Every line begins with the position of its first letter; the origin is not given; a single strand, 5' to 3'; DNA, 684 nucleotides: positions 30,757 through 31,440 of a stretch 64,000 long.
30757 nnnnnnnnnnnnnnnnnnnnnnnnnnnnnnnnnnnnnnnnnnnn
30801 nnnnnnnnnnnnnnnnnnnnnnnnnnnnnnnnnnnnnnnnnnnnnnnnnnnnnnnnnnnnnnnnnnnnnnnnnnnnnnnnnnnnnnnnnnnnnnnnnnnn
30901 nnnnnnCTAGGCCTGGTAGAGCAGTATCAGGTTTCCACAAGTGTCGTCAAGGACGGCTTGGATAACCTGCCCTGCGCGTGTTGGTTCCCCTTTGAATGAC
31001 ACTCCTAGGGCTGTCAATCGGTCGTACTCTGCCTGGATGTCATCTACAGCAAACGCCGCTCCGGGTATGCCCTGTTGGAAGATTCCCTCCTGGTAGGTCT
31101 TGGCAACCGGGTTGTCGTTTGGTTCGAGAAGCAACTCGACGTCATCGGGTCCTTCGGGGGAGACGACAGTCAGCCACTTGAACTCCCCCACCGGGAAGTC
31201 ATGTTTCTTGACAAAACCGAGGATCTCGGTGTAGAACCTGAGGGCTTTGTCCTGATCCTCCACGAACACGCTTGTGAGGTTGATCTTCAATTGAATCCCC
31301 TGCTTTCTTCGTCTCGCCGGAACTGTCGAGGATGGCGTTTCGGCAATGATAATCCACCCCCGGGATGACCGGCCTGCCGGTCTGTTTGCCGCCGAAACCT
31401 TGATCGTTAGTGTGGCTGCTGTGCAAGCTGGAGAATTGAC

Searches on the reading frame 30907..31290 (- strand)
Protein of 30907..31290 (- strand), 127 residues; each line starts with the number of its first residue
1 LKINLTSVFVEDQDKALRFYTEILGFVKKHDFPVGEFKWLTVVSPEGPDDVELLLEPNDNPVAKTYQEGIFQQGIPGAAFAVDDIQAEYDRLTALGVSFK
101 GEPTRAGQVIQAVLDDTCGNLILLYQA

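Call 3: search_protein_families(library=pfam, proteins=[window:30907-31290:-], max_evalue=0.01)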
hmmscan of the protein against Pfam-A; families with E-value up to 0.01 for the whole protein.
window:30907-31290:- (127 aa): 3 families
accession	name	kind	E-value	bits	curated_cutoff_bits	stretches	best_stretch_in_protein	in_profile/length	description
PF00903.31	Glyoxalase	-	3.3e-20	73.1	20.6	1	2-122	1-119/121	Glyoxalase/Bleomycin resistance protein/Dioxygenase superfamily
PF13669.12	Glyoxalase_4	-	5.4e-07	30.3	27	1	8-108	5-102/109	Glyoxalase/Bleomycin resistance protein/Dioxygenase superfamily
PF18029.7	Glyoxalase_6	-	0.00043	21.4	23.6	1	11-122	7-103/106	Glyoxalase-like domain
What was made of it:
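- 30907..31290 (-): Context only: VOC/glyoxalase-fold gene 277 nt upstream. It is a variable indel among close relatives. Pfam (call 3).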

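Call 4: search_protein_families(library=ncbifam, proteins=[window:30907-31290:-], max_evalue=0.01)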
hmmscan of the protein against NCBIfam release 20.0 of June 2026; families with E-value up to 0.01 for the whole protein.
window:30907-31290:- (127 aa): 5 families
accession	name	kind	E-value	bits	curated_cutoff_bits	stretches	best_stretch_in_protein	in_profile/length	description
TIGR03081.1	metmalonyl_epim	equivalog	3.1e-09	37.5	114.95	1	2-109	1-108/129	methylmalonyl-CoA epimerase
TIGR00068.2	glyox_I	equivalog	8.3e-08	32.2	120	1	4-122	3-135/143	lactoylglutathione lyase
NF050074.1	glyox_I_GloA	exception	3.5e-05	24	165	1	6-97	5-91/121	lactoylglutathione lyase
NF050075.1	SMU1112c_YaeR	equivalog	0.0014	18.8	140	1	3-99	4-97/125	SMU1112c/YaeR family gloxylase I-like metalloprotein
NF007629.0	PRK10291.1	equivalog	0.0047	16.8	246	1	1-124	1-123/135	lactoylglutathione lyase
